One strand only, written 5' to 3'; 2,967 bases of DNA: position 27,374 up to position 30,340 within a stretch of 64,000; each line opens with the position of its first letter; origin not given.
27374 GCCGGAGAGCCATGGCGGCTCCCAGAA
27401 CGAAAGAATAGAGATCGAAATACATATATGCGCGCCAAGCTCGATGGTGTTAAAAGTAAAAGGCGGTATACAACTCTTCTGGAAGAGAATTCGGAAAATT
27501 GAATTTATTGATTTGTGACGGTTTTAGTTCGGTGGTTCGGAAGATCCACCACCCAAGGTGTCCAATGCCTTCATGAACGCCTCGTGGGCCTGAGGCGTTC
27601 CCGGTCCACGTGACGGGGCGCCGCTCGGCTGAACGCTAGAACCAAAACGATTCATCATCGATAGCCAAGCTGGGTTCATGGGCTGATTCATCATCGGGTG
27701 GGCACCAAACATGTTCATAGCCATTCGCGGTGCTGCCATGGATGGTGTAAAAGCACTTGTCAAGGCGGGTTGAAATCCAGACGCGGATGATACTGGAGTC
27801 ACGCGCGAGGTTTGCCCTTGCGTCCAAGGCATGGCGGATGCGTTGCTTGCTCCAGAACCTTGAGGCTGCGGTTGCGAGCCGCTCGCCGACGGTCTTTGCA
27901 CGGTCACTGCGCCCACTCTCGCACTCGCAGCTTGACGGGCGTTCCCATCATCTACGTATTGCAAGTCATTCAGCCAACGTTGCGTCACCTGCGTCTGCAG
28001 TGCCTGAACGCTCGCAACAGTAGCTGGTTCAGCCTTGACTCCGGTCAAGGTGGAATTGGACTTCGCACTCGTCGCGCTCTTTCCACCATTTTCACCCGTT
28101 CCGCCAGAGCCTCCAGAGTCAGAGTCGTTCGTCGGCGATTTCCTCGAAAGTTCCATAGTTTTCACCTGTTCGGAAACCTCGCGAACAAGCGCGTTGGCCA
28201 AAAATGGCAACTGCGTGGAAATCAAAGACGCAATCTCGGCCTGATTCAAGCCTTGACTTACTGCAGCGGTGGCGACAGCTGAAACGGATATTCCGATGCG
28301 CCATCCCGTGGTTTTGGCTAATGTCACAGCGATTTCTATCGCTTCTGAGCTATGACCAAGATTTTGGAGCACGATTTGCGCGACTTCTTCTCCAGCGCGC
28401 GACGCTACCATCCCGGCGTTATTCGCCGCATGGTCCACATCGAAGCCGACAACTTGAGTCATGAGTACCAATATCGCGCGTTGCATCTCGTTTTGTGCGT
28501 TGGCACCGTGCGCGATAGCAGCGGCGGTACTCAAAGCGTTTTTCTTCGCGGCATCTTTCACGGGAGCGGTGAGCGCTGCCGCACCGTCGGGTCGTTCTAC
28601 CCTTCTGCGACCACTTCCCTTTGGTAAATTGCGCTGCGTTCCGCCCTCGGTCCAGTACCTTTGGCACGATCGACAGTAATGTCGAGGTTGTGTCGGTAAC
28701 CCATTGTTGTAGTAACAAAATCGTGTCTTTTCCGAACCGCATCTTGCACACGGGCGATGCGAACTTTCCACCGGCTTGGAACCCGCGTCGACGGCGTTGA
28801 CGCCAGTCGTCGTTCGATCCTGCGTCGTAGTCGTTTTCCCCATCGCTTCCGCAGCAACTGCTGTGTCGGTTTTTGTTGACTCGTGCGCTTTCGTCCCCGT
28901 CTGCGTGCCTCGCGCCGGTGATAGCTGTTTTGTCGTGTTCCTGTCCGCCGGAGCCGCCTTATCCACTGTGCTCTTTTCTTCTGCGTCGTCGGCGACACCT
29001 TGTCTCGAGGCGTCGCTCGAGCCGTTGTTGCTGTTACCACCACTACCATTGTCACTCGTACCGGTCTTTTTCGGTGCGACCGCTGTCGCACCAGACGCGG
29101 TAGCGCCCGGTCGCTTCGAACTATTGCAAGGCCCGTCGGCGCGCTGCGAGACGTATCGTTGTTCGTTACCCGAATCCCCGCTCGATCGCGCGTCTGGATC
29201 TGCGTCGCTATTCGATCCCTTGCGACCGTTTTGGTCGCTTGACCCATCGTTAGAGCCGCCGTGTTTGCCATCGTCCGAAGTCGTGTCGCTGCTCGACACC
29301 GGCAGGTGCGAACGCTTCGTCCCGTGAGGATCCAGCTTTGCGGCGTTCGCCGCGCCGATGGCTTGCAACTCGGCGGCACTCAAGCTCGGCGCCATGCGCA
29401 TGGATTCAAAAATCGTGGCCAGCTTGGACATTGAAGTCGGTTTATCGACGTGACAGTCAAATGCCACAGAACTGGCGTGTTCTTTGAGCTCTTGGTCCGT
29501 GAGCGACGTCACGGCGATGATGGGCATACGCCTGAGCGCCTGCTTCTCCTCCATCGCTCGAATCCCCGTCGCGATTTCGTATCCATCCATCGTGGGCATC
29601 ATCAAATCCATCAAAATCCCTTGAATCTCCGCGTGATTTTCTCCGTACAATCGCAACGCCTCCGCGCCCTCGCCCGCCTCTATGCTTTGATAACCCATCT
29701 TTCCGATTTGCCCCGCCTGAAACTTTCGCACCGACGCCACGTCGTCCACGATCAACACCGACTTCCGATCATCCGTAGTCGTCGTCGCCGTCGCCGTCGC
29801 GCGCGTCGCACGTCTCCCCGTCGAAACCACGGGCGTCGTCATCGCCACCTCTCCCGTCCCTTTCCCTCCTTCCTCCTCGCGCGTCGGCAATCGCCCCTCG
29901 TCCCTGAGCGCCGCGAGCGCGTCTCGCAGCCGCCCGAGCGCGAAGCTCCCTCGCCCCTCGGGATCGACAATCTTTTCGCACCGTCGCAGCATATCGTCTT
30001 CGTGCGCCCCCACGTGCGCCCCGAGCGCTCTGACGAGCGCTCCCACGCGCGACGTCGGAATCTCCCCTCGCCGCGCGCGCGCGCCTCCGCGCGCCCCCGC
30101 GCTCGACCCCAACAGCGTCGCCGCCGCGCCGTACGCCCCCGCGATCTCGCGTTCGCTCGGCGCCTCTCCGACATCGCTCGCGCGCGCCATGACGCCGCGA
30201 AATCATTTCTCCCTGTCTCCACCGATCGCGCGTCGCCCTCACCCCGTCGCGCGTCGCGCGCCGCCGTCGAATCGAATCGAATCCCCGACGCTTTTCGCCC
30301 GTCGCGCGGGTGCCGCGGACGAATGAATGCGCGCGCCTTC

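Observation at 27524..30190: Response-regulator receiver domain fused to a Dof zinc finger: an unusual domain architecture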

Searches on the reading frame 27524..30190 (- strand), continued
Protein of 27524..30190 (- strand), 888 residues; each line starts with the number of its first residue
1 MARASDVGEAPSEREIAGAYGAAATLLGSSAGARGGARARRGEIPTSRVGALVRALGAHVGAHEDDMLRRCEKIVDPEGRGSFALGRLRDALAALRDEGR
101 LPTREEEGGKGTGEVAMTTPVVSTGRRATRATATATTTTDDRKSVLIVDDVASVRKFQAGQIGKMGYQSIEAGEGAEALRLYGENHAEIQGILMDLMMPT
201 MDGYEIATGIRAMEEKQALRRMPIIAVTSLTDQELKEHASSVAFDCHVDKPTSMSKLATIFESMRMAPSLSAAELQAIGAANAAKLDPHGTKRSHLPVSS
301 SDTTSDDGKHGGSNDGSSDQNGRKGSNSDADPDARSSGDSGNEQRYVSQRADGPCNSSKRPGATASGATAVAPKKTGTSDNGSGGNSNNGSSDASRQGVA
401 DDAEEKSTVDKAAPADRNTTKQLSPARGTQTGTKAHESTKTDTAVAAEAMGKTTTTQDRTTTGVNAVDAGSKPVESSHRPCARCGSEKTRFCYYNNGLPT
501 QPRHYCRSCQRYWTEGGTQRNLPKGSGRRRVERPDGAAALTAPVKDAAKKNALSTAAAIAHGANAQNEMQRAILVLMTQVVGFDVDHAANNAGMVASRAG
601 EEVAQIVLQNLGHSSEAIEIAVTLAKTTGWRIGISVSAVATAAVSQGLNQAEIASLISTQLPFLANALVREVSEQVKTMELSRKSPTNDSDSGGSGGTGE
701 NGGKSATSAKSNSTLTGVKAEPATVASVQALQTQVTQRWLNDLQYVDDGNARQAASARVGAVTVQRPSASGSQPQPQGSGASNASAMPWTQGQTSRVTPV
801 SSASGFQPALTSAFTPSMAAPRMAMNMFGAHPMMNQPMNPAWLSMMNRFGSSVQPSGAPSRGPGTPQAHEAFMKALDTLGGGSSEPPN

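Call 7: list_cluster_members(proteins=[P0001, P0002, P0003, P0012, P0020])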
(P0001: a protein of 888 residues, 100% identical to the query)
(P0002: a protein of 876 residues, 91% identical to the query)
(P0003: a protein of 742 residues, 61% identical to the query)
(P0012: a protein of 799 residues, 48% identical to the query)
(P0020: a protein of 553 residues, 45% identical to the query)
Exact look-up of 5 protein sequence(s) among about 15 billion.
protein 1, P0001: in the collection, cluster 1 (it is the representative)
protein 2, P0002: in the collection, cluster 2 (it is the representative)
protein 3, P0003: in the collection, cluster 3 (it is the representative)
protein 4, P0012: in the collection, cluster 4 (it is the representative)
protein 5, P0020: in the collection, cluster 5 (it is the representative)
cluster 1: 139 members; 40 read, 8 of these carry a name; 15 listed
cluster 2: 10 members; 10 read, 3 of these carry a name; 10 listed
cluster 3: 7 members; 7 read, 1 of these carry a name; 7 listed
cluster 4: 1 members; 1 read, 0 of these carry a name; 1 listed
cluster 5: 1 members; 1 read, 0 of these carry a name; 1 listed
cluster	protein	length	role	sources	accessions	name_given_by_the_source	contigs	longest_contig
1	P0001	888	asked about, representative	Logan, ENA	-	-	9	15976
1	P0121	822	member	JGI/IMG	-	CheY-like chemotaxis protein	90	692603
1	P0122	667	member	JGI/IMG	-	hypothetical protein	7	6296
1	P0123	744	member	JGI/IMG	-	CheY-like chemotaxis protein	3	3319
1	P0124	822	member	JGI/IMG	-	CheY-like chemotaxis protein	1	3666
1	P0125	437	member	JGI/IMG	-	hypothetical protein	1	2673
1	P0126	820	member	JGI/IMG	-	CheY-like chemotaxis protein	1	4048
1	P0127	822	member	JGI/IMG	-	CheY-like chemotaxis protein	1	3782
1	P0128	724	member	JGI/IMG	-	CheY-like chemotaxis protein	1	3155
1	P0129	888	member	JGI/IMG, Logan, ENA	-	-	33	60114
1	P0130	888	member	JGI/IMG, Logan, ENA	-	-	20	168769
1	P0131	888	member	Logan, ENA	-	-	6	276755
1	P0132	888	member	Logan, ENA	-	-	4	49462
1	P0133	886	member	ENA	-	-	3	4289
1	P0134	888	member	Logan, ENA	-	-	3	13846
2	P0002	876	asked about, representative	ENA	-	-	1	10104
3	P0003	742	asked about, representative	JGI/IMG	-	-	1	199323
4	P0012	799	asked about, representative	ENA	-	-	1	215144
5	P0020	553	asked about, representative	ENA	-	-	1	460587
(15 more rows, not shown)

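Call 30: predict_structure(alignment_id=A1)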
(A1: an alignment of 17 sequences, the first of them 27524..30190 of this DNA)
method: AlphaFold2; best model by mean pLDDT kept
length: 888 residues; sequences in the alignment: 17
mean_pLDDT: 36.0   pTM: 0.27
mean pLDDT of the five models: 36.0, 35.1, 34.6, 34.0, 33.1
residues with pLDDT >= 90: 0; 70-90: 1; 50-70: 155; < 50: 732
segments of 3 or more residues with pLDDT < 50: 1-5, 8-11, 28-47, 57-62, 98-479, 488-502, 515-589, 681-888
pLDDT, mean of each block of 10 residues (from residue 1): 48 51 50 34 46 51 54 56 56 54 33 27 23 24 25 28 32 35 35 29 31 34 28 39 29 38 34 44 41 30 33 35 35 34 31 28 31 34 32 30 30 27 31 27 27 24 27 37 49 34 53 41 26 29 27 25 30 33 42 53 61 57 56 55 52 56 58 60 32 30 27 25 33 44 36 27 24 23 26 28 24 23 24 25 31 26 32 42 32
secondary structure, 60 per line:
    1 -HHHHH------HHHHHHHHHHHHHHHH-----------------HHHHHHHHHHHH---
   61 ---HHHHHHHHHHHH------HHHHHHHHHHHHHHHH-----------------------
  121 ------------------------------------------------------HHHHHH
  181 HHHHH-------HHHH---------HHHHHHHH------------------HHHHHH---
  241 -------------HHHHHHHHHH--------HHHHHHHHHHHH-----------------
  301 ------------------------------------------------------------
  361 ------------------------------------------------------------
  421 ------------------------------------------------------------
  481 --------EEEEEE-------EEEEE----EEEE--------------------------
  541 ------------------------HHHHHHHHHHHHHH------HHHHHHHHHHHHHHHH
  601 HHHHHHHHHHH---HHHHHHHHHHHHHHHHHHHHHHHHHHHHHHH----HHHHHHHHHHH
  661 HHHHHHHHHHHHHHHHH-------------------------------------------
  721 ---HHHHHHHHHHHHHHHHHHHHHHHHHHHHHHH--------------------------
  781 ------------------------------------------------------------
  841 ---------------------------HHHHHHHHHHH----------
elements in order (helices of 4 or more, strands of 3 or more residues): H2-6 H13-28 H46-57 H64-75 H82-97 H175-185 H193-196 H206-213 H232-237 H254-263 H272-283 E489-494 E502-506 E511-514 H565-578 H585-611 H615-645 H650-677 H724-754 H868-878

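Call 52: find_encoding_contigs(protein=P0001, flank=3000, max_places=10)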
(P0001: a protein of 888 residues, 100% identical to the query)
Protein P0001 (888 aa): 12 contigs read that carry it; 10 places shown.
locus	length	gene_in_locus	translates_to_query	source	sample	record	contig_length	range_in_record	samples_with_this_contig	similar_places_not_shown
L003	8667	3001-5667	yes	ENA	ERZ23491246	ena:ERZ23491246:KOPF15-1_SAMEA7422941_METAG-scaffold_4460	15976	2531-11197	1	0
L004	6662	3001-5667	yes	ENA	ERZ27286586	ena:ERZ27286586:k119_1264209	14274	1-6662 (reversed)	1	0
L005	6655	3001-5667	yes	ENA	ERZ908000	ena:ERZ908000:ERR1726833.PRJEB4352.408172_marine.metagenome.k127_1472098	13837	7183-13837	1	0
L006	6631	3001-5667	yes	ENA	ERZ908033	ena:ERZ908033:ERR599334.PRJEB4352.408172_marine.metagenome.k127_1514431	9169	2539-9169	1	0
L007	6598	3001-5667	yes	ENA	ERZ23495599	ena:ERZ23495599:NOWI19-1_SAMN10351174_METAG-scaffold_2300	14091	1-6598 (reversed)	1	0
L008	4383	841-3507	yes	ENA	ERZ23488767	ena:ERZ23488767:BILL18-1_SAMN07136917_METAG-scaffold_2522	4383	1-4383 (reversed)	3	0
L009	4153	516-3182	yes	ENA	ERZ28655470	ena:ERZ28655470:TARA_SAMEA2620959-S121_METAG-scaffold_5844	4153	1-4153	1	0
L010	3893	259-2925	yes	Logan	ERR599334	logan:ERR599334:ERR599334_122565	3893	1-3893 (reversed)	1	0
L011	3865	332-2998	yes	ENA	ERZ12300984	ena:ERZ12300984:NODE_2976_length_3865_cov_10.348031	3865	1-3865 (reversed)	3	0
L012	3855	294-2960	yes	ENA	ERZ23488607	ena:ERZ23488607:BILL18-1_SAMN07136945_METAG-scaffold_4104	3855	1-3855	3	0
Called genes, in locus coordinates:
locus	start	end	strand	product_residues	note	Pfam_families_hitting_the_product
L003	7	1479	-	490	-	PF00750:tRNA-synt_1d (weak), PF05746:DALR_1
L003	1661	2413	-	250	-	PF00750:tRNA-synt_1d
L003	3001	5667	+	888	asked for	PF00072:Response_reg, PF02701:Zn_ribbon_Dof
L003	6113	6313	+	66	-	-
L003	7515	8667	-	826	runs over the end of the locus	PF03715:Noc2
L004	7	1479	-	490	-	PF00750:tRNA-synt_1d (weak), PF05746:DALR_1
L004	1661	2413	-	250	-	PF00750:tRNA-synt_1d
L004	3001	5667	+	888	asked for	PF00072:Response_reg, PF02701:Zn_ribbon_Dof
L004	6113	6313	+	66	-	-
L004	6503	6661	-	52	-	?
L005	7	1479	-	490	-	PF00750:tRNA-synt_1d (weak), PF05746:DALR_1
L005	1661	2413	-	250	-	PF00750:tRNA-synt_1d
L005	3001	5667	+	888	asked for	PF00072:Response_reg, PF02701:Zn_ribbon_Dof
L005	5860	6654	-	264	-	?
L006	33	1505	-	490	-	PF00750:tRNA-synt_1d (weak), PF05746:DALR_1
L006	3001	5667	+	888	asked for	PF00072:Response_reg, PF02701:Zn_ribbon_Dof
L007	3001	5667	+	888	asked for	PF00072:Response_reg, PF02701:Zn_ribbon_Dof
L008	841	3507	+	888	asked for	PF00072:Response_reg, PF02701:Zn_ribbon_Dof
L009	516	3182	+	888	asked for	PF00072:Response_reg, PF02701:Zn_ribbon_Dof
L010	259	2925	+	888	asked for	PF00072:Response_reg, PF02701:Zn_ribbon_Dof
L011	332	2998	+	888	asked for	PF00072:Response_reg, PF02701:Zn_ribbon_Dof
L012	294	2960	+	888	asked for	PF00072:Response_reg, PF02701:Zn_ribbon_Dof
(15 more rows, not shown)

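Call 58: find_encoding_contigs(protein=P0012, flank=4000, max_places=1)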
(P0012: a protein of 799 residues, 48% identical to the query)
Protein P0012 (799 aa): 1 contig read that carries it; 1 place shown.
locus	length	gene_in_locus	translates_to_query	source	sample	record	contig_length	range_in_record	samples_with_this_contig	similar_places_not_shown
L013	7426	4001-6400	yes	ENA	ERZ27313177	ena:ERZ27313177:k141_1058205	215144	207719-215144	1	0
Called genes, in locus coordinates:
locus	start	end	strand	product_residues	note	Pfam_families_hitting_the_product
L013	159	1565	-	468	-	PF00750:tRNA-synt_1d (weak), PF05746:DALR_1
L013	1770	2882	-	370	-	PF00750:tRNA-synt_1d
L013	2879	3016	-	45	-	-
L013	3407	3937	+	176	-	-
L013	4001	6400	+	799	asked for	PF00072:Response_reg, PF02701:Zn_ribbon_Dof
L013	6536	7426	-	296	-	?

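Call 59: find_encoding_contigs(protein=P0003, flank=4000, max_places=1)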
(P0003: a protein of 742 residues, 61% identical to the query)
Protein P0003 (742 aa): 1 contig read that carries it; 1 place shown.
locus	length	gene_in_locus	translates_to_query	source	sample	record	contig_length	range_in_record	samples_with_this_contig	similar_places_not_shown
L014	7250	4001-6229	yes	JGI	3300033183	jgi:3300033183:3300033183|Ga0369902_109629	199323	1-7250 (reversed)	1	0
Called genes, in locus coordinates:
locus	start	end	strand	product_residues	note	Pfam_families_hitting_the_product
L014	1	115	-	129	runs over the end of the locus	-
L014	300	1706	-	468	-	PF00750:tRNA-synt_1d (weak), PF05746:DALR_1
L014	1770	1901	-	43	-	-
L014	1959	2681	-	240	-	PF00750:tRNA-synt_1d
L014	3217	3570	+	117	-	-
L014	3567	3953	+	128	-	-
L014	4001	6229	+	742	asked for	PF00072:Response_reg, PF02701:Zn_ribbon_Dof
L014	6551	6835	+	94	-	-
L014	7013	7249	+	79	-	?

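Call 64: find_encoding_contigs(protein=P0018, flank=3000, max_places=1)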
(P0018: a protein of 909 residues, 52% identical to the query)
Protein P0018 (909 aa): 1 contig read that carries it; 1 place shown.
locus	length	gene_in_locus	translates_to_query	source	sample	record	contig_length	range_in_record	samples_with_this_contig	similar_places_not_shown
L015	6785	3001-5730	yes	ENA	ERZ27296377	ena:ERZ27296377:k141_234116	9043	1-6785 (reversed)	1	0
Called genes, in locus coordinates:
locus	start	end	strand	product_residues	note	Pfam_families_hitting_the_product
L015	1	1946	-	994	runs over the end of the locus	-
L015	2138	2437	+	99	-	-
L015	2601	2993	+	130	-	-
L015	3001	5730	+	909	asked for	PF00072:Response_reg, PF02701:Zn_ribbon_Dof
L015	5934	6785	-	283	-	?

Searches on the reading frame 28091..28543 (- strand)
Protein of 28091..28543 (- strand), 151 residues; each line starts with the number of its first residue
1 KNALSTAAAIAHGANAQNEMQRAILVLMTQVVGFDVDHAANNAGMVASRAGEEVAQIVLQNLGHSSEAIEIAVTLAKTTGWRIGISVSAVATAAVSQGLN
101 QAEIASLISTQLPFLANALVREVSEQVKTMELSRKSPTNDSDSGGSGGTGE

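Call 17: search_solved_structures(query=window:28091-28543:-, max_evalue=10)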
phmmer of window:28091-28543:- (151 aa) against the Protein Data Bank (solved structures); distinct sequences matched with E-value up to 10: 22.
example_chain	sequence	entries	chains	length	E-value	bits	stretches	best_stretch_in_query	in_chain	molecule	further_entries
4aec_A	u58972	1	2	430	0.14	15.6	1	64-130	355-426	CYSTEINE SYNTHASE, MITOCHONDRIAL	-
4g9q_A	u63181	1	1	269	0.15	15.5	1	57-118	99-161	4-carboxymuconolactone decarboxylase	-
9rj1_A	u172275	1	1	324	0.4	14.1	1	58-114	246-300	Cysteine synthase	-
6ef0_H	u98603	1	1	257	0.55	13.7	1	9-36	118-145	26S proteasome regulatory subunit 7 homolog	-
6ef1_H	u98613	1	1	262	0.56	13.6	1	9-36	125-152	26S proteasome regulatory subunit 7 homolog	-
6ef2_H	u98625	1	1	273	0.61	13.5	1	9-36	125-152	26S proteasome regulatory subunit 7 homolog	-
5vhj_E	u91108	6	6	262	0.61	13.5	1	10-40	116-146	26S proteasome regulatory subunit 10B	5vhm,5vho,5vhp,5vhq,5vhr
5vhn_E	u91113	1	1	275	0.68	13.4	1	10-40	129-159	26S proteasome regulatory subunit 10B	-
6fvv_H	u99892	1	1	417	1.1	12.7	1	9-36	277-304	26S proteasome regulatory subunit 7 homolog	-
5vft_E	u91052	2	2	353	1.1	12.7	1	10-40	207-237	26S proteasome regulatory subunit 10B | 26S protease regulatory subunit 10B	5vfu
5vfp_E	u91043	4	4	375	1.2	12.6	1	10-40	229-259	26S proteasome regulatory subunit 10B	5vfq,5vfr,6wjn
6fvt_H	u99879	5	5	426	1.2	12.6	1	9-36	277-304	26S proteasome regulatory subunit 7 homolog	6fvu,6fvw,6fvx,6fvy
5vhf_E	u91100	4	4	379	1.2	12.6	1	10-40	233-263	26S proteasome regulatory subunit 10B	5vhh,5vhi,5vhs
5m32_f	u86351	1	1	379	1.2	12.5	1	10-40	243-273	26S protease regulatory subunit 10B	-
12bm_E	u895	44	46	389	1.3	12.5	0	10-40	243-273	26S protease regulatory subunit 10B | 26S proteasome regulatory subunit 10B | RPT4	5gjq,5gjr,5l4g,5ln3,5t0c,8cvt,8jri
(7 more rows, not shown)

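Call 46: predict_structure(alignment_id=A5)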
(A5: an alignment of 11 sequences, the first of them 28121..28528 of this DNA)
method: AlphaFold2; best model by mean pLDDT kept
length: 136 residues; sequences in the alignment: 11
mean_pLDDT: 73.1   pTM: 0.60
mean pLDDT of the five models: 73.1, 71.5, 68.5, 67.6, 67.5
residues with pLDDT >= 90: 8; 70-90: 82; 50-70: 14; < 50: 32
segments of 3 or more residues with pLDDT < 50: 1-14, 19-21, 23-29, 129-131, 133-136
pLDDT, mean of each block of 10 residues (from residue 1): 40 49 49 70 88 88 89 86 83 83 86 89 69 44
secondary structure, 60 per line:
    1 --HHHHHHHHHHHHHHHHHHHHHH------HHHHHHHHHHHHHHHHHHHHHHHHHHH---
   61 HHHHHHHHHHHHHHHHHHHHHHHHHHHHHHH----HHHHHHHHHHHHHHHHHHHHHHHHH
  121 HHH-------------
elements in order: H3-24 H31-57 H61-91 H96-123

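Call 48: fold_search(model_id=the predicted structure, library=pdb)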
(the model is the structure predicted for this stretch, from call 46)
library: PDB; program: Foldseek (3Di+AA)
matches with E <= 10: 118; with E <= 0.001: 0
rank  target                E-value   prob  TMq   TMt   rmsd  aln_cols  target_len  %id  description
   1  5j0l_B                3.0e-01  0.47  0.29  0.32   9.3       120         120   19  De novo design of protein homo-oligomers with modular hydrogen bond network-mediated specificity (released 2016-07-06)
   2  5j0l_D                3.5e-01  0.44  0.27  0.30   9.8       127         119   16  De novo design of protein homo-oligomers with modular hydrogen bond network-mediated specificity (released 2016-07-06)
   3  5j0l_F                1.3e+00  0.35  0.31  0.38   6.3       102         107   16  De novo design of protein homo-oligomers with modular hydrogen bond network-mediated specificity (released 2016-07-06)
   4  6s38_A                1.5e+00  0.16  0.23  0.23  18.4       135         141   18  Ligand binding domain of the P. putida receptor PcaY_PP in complex with quinate (released 2020-10-21)
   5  6egc                  1.5e+00  0.13  0.23  0.22  18.2       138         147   14  Single-chain version of 2L4HC2_23 (PDB 5J0K) (released 2019-05-29)
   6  6s37_B                1.8e+00  0.13  0.22  0.23  13.8       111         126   15  Ligand binding domain of the P. putida receptor PcaY_PP in complex with salicylic acid (released 2020-10-21)
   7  1h9g                  2.2e+00  0.07  0.20  0.14  17.0       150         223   10  FadR, FATTY ACID RESPONSIVE TRANSCRIPTION FACTOR FROM E. COLI, in complex with myristoyl-CoA (released 2001-03-09)
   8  7xge_A                2.6e+00  0.16  0.31  0.26  17.3       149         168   12  Crystal structure of MCL-1 in complex with computationally designed inhibitor protein (released 2022-07-20)
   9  4j2c_C                3.2e+00  0.14  0.27  0.32   9.4       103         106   13  GARP-SNARE Interaction (released 2013-12-25)
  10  7xgg_A                3.4e+00  0.14  0.32  0.28  11.6       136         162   12  Crystal structure of BCL-xL in complex with computationally designed inhibitor protein (released 2022-07-20)
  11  8auw_D                3.4e+00  0.08  0.23  0.21  12.2       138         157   15  Cryo-EM structure of human BIRC6 in complex with SMAC. (released 2023-02-15)
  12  4u5a_C                3.6e+00  0.15  0.33  0.29   6.0       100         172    7  Sporozoite Protein for Cell Traversal (released 2014-12-24)
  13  6b2a_B                3.8e+00  0.16  0.31  0.33   6.7        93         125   14  Crystal structure of fluoride channel Fluc Ec2 F80M Mutant (released 2017-10-11)
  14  3fyq                  3.8e+00  0.08  0.25  0.21  16.0       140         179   11  Structure of Drosophila melanogaster talin IBS2 domain (residues 1981-2168) (released 2009-02-03)
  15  6fl0_Q                3.8e+00  0.07  0.23  0.20  14.7       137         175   13  Crystal structure of the membrane attack complex assembly inhibitor BGA71 from Lyme disease agent Borreliella bavarien (released 2018-08-08)
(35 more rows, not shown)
